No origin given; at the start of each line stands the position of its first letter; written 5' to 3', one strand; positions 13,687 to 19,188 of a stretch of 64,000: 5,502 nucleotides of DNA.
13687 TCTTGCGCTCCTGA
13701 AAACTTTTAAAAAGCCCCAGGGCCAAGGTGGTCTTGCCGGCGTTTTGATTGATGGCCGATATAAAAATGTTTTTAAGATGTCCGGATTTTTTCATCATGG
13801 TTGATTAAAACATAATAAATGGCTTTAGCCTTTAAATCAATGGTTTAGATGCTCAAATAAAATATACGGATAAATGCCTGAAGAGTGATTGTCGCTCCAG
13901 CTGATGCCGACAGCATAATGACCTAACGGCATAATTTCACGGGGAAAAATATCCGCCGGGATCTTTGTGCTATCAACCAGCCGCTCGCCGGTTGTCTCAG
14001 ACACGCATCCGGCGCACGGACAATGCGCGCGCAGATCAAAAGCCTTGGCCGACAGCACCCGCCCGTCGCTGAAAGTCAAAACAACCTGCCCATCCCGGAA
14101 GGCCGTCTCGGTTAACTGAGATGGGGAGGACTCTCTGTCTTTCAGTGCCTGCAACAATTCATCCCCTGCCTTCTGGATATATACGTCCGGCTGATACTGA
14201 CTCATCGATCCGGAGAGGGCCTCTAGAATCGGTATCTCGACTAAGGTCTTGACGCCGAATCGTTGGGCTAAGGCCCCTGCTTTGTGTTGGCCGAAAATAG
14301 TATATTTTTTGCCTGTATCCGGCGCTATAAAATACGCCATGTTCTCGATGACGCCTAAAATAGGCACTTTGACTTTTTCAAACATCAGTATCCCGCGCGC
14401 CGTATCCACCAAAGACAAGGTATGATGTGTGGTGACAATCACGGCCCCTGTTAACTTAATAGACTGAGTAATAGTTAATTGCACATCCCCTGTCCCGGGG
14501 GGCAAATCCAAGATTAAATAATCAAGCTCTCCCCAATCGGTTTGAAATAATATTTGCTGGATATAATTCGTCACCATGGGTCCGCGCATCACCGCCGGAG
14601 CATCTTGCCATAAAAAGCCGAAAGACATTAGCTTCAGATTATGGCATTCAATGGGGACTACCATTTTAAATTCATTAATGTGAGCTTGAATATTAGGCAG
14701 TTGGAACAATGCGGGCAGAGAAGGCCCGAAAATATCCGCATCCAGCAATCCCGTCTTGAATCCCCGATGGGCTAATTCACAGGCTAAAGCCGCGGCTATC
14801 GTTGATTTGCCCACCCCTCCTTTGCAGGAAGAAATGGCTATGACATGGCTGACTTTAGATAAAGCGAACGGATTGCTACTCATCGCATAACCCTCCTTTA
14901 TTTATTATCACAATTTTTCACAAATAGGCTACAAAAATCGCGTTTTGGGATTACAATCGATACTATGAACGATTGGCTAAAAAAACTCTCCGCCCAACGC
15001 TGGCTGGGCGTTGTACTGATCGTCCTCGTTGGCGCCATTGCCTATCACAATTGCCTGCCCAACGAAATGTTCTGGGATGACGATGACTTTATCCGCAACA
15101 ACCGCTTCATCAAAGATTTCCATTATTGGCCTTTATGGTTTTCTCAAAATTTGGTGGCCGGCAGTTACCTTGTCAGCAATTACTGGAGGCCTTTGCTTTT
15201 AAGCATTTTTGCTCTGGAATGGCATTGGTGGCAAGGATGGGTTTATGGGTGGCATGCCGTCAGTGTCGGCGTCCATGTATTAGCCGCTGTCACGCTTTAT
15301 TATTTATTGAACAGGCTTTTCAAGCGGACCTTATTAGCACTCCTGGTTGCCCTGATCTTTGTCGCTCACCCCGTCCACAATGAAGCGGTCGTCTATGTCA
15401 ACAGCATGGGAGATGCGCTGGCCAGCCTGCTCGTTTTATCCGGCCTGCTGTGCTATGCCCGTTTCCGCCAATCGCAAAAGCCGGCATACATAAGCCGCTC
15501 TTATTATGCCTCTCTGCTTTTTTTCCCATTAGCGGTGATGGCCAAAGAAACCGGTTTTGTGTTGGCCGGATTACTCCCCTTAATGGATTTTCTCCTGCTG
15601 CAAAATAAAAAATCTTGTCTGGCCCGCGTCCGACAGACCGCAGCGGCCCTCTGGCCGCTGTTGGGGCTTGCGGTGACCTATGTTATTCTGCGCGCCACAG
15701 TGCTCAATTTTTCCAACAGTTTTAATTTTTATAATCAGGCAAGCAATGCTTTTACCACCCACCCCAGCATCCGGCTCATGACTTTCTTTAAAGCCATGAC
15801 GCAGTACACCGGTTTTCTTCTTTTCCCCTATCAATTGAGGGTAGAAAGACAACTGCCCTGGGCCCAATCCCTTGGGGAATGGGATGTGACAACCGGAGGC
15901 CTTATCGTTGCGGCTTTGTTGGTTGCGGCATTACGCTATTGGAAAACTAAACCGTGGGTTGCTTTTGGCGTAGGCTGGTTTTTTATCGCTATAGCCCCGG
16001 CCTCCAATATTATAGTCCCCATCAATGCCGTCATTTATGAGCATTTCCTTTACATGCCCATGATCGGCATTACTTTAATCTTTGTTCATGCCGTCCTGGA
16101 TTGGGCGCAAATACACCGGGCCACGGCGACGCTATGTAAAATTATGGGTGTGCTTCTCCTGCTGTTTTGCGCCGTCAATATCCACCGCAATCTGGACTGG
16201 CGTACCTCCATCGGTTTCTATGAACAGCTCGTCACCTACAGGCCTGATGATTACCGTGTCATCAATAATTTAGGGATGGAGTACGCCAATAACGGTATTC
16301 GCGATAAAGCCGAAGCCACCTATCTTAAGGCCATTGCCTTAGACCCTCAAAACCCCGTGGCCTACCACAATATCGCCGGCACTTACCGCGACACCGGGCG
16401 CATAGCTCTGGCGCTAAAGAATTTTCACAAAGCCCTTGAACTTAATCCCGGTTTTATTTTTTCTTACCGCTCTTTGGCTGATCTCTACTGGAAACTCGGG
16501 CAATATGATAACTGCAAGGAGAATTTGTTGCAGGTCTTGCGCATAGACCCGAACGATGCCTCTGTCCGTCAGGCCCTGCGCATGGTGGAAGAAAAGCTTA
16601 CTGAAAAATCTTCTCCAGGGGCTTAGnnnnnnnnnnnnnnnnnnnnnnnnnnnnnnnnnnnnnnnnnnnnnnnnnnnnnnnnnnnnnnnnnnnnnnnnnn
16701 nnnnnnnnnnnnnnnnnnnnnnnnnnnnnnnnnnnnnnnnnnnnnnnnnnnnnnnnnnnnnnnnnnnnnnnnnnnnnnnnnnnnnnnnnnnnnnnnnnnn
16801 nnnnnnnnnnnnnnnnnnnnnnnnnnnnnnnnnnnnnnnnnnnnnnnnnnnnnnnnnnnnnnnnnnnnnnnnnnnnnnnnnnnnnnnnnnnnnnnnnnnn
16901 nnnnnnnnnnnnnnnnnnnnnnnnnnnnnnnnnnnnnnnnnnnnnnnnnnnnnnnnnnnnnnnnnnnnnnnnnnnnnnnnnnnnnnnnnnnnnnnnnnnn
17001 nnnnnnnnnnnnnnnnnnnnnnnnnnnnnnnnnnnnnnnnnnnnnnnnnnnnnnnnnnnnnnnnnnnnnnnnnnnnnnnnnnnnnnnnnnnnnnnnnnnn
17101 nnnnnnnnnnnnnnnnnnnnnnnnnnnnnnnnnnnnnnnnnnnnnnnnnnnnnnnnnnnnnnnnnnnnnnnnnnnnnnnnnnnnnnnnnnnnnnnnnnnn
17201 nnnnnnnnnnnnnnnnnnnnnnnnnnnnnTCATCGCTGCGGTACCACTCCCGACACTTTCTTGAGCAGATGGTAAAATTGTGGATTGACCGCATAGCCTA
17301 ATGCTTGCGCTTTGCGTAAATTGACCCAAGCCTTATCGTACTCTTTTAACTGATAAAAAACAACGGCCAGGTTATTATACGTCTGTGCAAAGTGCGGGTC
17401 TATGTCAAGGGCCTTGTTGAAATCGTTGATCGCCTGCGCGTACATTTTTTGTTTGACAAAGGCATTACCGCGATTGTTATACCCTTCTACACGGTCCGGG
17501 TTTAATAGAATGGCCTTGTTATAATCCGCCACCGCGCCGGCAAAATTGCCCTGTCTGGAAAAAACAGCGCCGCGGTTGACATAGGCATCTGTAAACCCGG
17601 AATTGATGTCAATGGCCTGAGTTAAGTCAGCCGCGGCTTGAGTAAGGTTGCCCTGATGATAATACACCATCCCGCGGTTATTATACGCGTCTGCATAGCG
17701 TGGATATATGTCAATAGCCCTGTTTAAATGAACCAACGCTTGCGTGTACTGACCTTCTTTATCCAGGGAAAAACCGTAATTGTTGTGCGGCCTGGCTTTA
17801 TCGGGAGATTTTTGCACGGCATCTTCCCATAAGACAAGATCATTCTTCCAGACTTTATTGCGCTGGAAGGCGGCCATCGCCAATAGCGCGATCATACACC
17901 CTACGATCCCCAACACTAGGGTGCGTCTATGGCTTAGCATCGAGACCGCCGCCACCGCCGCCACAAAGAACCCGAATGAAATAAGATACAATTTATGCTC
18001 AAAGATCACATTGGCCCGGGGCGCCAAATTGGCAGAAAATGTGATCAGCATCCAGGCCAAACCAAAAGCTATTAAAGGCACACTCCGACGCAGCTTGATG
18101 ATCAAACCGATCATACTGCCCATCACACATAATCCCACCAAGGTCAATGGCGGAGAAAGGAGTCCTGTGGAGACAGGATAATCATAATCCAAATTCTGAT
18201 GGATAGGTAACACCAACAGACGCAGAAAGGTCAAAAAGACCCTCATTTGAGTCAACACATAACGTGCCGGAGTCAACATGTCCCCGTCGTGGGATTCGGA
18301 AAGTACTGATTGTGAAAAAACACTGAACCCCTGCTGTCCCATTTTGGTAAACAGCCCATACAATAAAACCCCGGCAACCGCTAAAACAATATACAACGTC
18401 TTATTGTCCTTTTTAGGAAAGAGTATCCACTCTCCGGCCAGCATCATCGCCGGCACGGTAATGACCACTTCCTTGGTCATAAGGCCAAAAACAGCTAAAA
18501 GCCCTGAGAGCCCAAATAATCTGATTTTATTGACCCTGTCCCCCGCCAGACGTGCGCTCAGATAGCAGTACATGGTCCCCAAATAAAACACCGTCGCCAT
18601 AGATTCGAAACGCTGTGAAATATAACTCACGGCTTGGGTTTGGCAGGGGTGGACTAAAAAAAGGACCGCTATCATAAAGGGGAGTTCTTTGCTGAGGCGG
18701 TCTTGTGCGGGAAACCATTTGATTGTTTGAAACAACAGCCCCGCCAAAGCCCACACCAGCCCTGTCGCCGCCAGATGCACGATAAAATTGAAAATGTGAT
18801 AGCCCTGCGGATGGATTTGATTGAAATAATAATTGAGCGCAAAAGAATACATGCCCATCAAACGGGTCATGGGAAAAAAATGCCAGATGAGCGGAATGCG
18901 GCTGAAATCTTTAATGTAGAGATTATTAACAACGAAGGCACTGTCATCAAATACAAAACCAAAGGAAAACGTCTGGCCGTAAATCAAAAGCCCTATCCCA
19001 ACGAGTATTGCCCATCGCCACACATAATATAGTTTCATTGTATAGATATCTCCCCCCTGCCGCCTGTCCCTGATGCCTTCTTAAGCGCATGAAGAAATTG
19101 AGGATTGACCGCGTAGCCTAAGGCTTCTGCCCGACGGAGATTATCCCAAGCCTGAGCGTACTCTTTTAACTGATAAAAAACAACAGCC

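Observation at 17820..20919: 1178-bp perfect tandem repeat keeps two GT-C/TPR glycosyltransferase paralogs identical in the membrane domain while their TPR arrays differ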

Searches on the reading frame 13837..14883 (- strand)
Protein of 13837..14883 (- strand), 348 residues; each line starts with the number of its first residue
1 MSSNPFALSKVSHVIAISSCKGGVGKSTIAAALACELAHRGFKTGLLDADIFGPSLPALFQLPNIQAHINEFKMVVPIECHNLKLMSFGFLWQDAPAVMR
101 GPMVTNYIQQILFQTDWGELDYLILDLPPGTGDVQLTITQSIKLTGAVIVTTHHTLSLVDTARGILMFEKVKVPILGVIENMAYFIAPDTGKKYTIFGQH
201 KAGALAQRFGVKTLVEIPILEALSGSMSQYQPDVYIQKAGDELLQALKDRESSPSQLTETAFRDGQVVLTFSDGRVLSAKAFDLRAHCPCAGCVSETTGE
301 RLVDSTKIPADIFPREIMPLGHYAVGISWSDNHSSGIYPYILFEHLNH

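Call 5: search_protein_families(library=pfam, proteins=[window:13837-14883:-], max_evalue=0.01)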
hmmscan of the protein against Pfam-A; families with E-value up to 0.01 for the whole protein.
window:13837-14883:- (348 aa): 7 families
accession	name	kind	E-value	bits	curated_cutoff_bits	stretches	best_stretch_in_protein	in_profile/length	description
PF10609.15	ParA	-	2e-82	276.8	27.1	1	10-236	1-228/246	NUBPL iron-transfer P-loop NTPase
PF06155.17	GBBH-like_N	-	2.8e-20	73.3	22.8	1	264-340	7-81/85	Gamma-butyrobetaine hydroxylase-like, N-terminal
PF01656.29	CbiA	-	5.7e-10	39.7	25.4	1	15-179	1-79/125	CobQ/CobB/MinD/ParA nucleotide binding domain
PF13614.12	AAA_31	-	2.2e-09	37.9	27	1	13-131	2-129/177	AAA domain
PF02374.21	ArsA_ATPase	-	1.1e-06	28.5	24.3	1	19-50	7-38/305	Anion-transporting ATPase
PF09140.17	MipZ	-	7e-05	22.7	20.7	1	13-60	1-48/262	ATPase MipZ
PF13500.12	AAA_26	-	0.0032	17.8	27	0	15-45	3-33/198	AAA domain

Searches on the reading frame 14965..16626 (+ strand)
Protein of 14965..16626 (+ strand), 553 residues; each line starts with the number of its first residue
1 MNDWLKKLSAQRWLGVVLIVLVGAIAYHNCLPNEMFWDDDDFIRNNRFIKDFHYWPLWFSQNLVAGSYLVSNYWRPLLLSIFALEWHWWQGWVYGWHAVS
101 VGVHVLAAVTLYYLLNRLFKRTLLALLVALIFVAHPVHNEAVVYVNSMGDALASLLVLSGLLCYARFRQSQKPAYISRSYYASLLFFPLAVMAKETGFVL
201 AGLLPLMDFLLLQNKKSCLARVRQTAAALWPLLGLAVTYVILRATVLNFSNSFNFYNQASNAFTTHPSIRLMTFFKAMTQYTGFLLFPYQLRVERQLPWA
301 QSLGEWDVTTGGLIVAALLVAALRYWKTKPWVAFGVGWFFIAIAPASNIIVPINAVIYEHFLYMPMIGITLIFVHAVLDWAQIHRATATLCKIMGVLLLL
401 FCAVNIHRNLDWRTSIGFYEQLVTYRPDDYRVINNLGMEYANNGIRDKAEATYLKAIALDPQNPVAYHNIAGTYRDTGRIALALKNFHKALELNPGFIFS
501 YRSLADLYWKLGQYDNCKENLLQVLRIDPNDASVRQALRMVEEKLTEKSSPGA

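Call 5: search_protein_families(library=pfam, proteins=[window:14965-16626:+], max_evalue=0.01)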
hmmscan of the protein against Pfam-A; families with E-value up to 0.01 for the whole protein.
window:14965-16626:+ (553 aa): 13 families
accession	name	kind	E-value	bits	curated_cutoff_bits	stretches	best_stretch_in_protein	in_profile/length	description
PF13181.12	TPR_8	-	2.3e-19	68.2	25.7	3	504-531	7-34/34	Tetratricopeptide repeat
PF07719.23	TPR_2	-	9.9e-19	66.3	27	3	466-496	3-33/34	Tetratricopeptide repeat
PF00515.34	TPR_1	-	1.1e-18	66.7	27.8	3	465-497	2-34/34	Tetratricopeptide repeat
PF13431.12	TPR_17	-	3.5e-15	55.4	24.4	1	452-484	1-33/34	Tetratricopeptide repeat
PF13414.12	TPR_11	-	5e-13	48.9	26.8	2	474-512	4-42/42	TPR repeat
PF13428.12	TPR_14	-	3.1e-10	40.1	23.5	1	501-538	4-41/44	Tetratricopeptide repeat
PF14559.12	TPR_19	-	1.3e-09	38.7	25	1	477-538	4-65/68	Tetratricopeptide repeat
PF13424.12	TPR_12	-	1.3e-07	32.2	30.1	0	466-493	5-32/77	Tetratricopeptide repeat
PF13432.12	TPR_16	-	5.3e-06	27.2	32.7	0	411-464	12-65/65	Tetratricopeptide repeat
PF13176.12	TPR_7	-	9.7e-06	25.7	27.9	0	435-464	4-35/36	Tetratricopeptide repeat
PF13374.12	TPR_10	-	0.00015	22.1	27.5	0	466-493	4-31/42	Tetratricopeptide repeat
PF13174.12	TPR_6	-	0.00026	21.9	26.3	0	504-530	6-32/33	Tetratricopeptide repeat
PF13371.12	TPR_9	-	0.0009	19.7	35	0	408-466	7-65/73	Tetratricopeptide repeat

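Call 7: search_protein_families(library=ncbifam, proteins=[window:14965-16626:+], max_evalue=0.1)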
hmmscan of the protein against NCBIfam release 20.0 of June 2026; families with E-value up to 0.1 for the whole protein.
window:14965-16626:+ (553 aa): 22 families
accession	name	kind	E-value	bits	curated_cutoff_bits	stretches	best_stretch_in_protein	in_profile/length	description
TIGR02917.1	PEP_TPR_lipo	equivalog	5e-14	51.1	312.2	2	432-544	433-545/899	XrtA/PEP-CTERM system TPR-repeat protein PrsT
TIGR02521.1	type_IV_pilW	equivalog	2.3e-12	47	154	1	435-495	36-96/234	type IV pilus biogenesis/stability protein PilW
NF040959.1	MamA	equivalog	2.4e-10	40.2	200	1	415-494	124-203/204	magnetosome protein MamA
TIGR00990.1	3a0801s09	subfamily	6.9e-08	31.6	757.25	1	441-523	376-458/615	mitochondrial import receptor subunit TOM70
NF002725.1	PRK02603.1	equivalog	4.7e-07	30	143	1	428-481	70-123/173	photosystem I assembly protein Ycf3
NF033762.1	social_mot_Tgl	equivalog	2.5e-05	23.7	225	1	434-518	35-120/252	social motility TPR repeat lipoprotein Tgl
NF047558.1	TPR_END_plus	domain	2.7e-05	24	32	1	466-497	1-32/56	TPR end-of-group domain-containing protein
TIGR02552.1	LcrH_SycD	equivalog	5.7e-05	22.9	104.8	1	415-493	37-115/136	SycD/LcrH family type III secretion system chaperone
NF008391.2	PRK11189.1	equivalog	7.9e-05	22.3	250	1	437-532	72-167/297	lipoprotein NlpI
NF033920.0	C39_PA2778_fam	equivalog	9e-05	22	150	1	380-495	140-255/255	PA2778 family cysteine peptidase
NF047507.1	TPR_BatC_Lepto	exception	0.00012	21.6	175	0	434-470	100-136/214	TPR repeat-containing protein BatC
NF033758.1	gliding_GltE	equivalog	0.0007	18.7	225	1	452-535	210-293/411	adventurous gliding motility TPR repeat lipoprotein GltE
NF040561.1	PrimPol_Msp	equivalog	0.00087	18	200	1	442-546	3-99/515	CRISPR-associated primase-polymerase type A1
NF042912.1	Amuc_1098_fam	equivalog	0.0039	15.3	750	1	439-544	98-201/805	Amuc_1098 family type IV pilus outer membrane protein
NF008757.0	PRK11788.1-5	equivalog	0.0052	16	363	1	429-530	106-212/388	lipopolysaccharide assembly protein LapB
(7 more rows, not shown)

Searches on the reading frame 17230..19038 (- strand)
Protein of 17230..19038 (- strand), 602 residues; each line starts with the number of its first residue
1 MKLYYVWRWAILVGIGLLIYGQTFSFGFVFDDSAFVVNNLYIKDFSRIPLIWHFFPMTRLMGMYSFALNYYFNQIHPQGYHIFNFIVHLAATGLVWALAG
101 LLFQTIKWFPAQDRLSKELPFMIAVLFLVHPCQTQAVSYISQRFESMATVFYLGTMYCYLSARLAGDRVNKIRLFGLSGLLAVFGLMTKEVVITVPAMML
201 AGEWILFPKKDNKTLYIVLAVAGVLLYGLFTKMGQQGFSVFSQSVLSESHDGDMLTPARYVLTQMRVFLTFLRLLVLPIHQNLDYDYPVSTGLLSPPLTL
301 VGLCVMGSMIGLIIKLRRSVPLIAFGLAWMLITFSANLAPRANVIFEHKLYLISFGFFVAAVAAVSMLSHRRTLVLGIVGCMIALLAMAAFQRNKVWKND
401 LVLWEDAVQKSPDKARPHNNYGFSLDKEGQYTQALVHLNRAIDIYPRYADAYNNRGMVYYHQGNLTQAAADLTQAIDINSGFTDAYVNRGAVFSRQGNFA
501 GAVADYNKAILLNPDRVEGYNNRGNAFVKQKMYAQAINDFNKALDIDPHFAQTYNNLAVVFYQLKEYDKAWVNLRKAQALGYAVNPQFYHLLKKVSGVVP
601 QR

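Call 5: search_protein_families(library=pfam, proteins=[window:17230-19038:-], max_evalue=0.01)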
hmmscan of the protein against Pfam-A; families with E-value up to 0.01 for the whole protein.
window:17230-19038:- (602 aa): 19 families
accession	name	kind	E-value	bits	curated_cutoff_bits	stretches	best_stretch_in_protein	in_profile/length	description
PF00515.34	TPR_1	-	3.4e-39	131.5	27.8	5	518-550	2-34/34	Tetratricopeptide repeat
PF07719.23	TPR_2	-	1.3e-32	109.6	27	4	518-549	2-33/34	Tetratricopeptide repeat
PF13414.12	TPR_11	-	1.8e-32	111.2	26.8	4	524-564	1-41/42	TPR repeat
PF13431.12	TPR_17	-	1.9e-25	87.4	24.4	3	438-468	2-32/34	Tetratricopeptide repeat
PF13181.12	TPR_8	-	7.3e-25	85.4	25.7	3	518-549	2-33/34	Tetratricopeptide repeat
PF13424.12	TPR_12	-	3.4e-21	75.6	30.1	4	415-478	3-74/77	Tetratricopeptide repeat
PF13432.12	TPR_16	-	1.1e-17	64.5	32.7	2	426-479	8-61/65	Tetratricopeptide repeat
PF13371.12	TPR_9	-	9.7e-16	58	35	2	428-480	8-60/73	Tetratricopeptide repeat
PF14559.12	TPR_19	-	1.6e-14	54.4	25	2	528-570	2-44/68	Tetratricopeptide repeat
PF13374.12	TPR_10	-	6.6e-11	42.3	27.5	1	449-478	2-31/42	Tetratricopeptide repeat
PF13174.12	TPR_6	-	6.8e-10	39.4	26.3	0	421-446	6-31/33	Tetratricopeptide repeat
PF13428.12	TPR_14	-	9.6e-10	38.6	23.5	0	421-454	7-40/44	Tetratricopeptide repeat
PF12569.14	NatA_aux_su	-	5.9e-06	25.9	33.3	1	425-491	202-266/515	N-terminal acetyltransferase A, auxiliary subunit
PF25063.1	ARM_TT21_C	-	0.00014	22.2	35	1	458-552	104-199/209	Tetratricopeptide repeat protein 21 C-terminal ARM domain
PF12895.13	ANAPC3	-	0.00052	20.7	27.2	0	525-576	31-81/82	Anaphase-promoting complex, cyclosome, subunit 3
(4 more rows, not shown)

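Call 7: search_protein_families(library=ncbifam, proteins=[window:17230-19038:-], max_evalue=0.1)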
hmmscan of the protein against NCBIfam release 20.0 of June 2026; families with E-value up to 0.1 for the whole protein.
window:17230-19038:- (602 aa): 25 families
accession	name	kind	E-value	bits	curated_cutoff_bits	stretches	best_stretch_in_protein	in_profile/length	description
TIGR02521.1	type_IV_pilW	equivalog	3e-26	92.4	154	2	449-584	31-168/234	type IV pilus biogenesis/stability protein PilW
NF040959.1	MamA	equivalog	1.5e-19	70.3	200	2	449-580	37-168/204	magnetosome protein MamA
TIGR02917.1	PEP_TPR_lipo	equivalog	4.6e-17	61.2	312.2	1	385-571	334-519/899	XrtA/PEP-CTERM system TPR-repeat protein PrsT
TIGR00990.1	3a0801s09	subfamily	6.5e-17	61.4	757.25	1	441-577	324-459/615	mitochondrial import receptor subunit TOM70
NF008391.2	PRK11189.1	equivalog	1.4e-15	57.5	250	2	486-575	68-157/297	lipoprotein NlpI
NF033762.1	social_mot_Tgl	equivalog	4.2e-13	49.2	225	2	418-500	139-221/252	social motility TPR repeat lipoprotein Tgl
NF047558.1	TPR_END_plus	domain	3.5e-12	46.1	32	0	451-482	1-32/56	TPR end-of-group domain-containing protein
NF033920.0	C39_PA2778_fam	equivalog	8.7e-12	45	150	2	486-580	159-253/255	PA2778 family cysteine peptidase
NF002725.1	PRK02603.1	equivalog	1.1e-09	38.5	143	2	486-566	38-121/173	photosystem I assembly protein Ycf3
NF007302.0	PRK09782.1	equivalog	1e-08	33.7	1223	2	428-478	592-641/990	phage receptor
TIGR04510.1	mod_pep_cyc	subfamily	1.2e-07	30.6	400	2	523-580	404-461/814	putative peptide modification system cyclase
NF033758.1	gliding_GltE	equivalog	1.4e-07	30.9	225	1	418-529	225-336/411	adventurous gliding motility TPR repeat lipoprotein GltE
TIGR02552.1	LcrH_SycD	equivalog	8.7e-07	28.7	104.8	1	495-595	30-129/136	SycD/LcrH family type III secretion system chaperone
NF008520.0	PRK11447.1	equivalog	4e-06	24.9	858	1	453-544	273-362/1157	cellulose synthase complex outer membrane protein BcsC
NF047371.1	FlcA_CTERM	equivalog_domain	7.4e-06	24.7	300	2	426-510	450-534/646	periplasmic flagellar collar protein FlcA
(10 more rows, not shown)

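Call 17: find_encoding_contigs(protein=window:17230-19038:-, flank=6000, max_places=10)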
Protein window:17230-19038:- (602 aa): no gene with exactly this product is on record in the collection.

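Call 33: predict_structure(alignment_id=A1)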
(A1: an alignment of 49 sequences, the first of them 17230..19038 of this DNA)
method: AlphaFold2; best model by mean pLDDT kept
length: 602 residues; sequences in the alignment: 49
mean_pLDDT: 91.1   pTM: 0.87
mean pLDDT of the five models: 91.1, 90.7, 90.4, 89.1, 88.6
residues with pLDDT >= 90: 437; 70-90: 135; 50-70: 29; < 50: 1
segments of 3 or more residues with pLDDT < 50: none
pLDDT, mean of each block of 10 residues (from residue 1): 90 97 92 82 81 83 91 90 96 97 83 80 97 91 91 97 95 96 87 87 93 90 88 76 75 82 92 91 78 93 97 96 97 87 66 96 91 92 96 92 94 92 96 98 95 98 98 97 97 97 98 93 97 98 92 96 97 94 93 83 47
secondary structure, 60 per line:
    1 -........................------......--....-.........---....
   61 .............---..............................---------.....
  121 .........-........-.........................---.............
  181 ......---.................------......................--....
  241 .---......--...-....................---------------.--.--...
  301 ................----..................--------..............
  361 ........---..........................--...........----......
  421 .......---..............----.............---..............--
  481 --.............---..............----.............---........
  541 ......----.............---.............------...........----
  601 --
elements in order: H2-25 H32-37 H40-43 H45-53 H57-73 H77-106 H116-129 H131-138 H140-164 H168-186 H190-206 H213-234 H237-241 E245-247 E253-255 H257-276 H298-316 H321-338 H347-368 H372-397 H400-410 H415-427 H431-444 H449-461 H465-478 H483-495 H499-512 H517-529 H533-546 H551-563 H567-579 H586-596
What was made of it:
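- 17230..19038 (-): Gene A: GT-C-like membrane domain plus 5 TPR repeats, 602 aa. Its ATG overlaps the stop of B (ATGA at 19035-19038). The AlphaFold model of A has mean pLDDT 91 (call 33).
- On PMT family (GT39): The model has no beta-trefoil domain (call 33).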

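Call 35: fold_search(model_id=the predicted structure, library=pdb)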
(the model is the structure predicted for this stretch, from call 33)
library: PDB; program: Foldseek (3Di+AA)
matches with E <= 10: 1458; with E <= 0.001: 375
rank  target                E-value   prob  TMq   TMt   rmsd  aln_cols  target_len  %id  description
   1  9qhb                  2.8e-10  1.00  0.30  0.61  10.1       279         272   24  Crystal structure of 16-repeat CTPR protein with eliminated coordination sites (released 2025-10-22)
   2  8chy                  1.1e-09  1.00  0.28  0.57   5.6       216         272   29  Crystal structure of an 8-repeat consensus TPR superhelix with Zinc. (released 2024-02-21)
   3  9qhc_B                2.3e-09  1.00  0.30  0.62   4.3       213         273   28  Crystal structure of 8-repeat CTPR protein with eliminated coordination sites (released 2025-10-22)
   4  9gaw_J                4.8e-09  1.00  0.31  0.37  22.3       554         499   14  High-resolution structure of the Anaphase-promoting complex/cyclosome (APC/C) bound to co-activator Cdh1 (released 2024-08-14)
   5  9qhc_A                5.0e-09  1.00  0.30  0.60  11.2       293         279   22  Crystal structure of 8-repeat CTPR protein with eliminated coordination sites (released 2025-10-22)
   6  9gaw_P                5.0e-09  1.00  0.31  0.38  22.0       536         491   14  High-resolution structure of the Anaphase-promoting complex/cyclosome (APC/C) bound to co-activator Cdh1 (released 2024-08-14)
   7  1w3b_A                5.8e-09  1.00  0.31  0.47  19.1       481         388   15  The superhelical TPR domain of O-linked GlcNAc transferase reveals structural similarities to importin alpha. (released 2004-09-09)
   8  6eou                  6.3e-09  1.00  0.30  0.50  17.7       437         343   17  O-GlcNAc transferase TPR domain with the intellectual disability associated mutation L254F (released 2018-05-09)
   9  6q6g_J                1.2e-08  1.00  0.30  0.36  22.7       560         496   13  Cryo-EM structure of the APC/C-Cdc20-Cdk2-cyclinA2-Cks2 complex, the D1 box class (released 2019-09-11)
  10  5g04_H                1.8e-08  1.00  0.31  0.38  21.9       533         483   14  Structure of the human APC-Cdc20-Hsl1 complex (released 2016-05-25)
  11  4ui9_F                2.0e-08  1.00  0.32  0.38  22.0       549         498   14  Atomic structure of the human Anaphase-Promoting Complex (released 2015-06-17)
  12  4ui9_H                2.0e-08  1.00  0.31  0.38  22.1       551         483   15  Atomic structure of the human Anaphase-Promoting Complex (released 2015-06-17)
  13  7yeh_A                2.2e-08  1.00  0.33  0.20  21.4       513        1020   15  Cryo-EM structure of human OGT-OGA complex (released 2023-07-12)
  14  1w3b_B                2.7e-08  1.00  0.31  0.47   9.5       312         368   21  The superhelical TPR domain of O-linked GlcNAc transferase reveals structural similarities to importin alpha. (released 2004-09-09)
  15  7ntf_B                3.0e-08  1.00  0.32  0.23  12.7       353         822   18  Cryo-EM structure of unliganded O-GlcNAc transferase (released 2021-11-17)
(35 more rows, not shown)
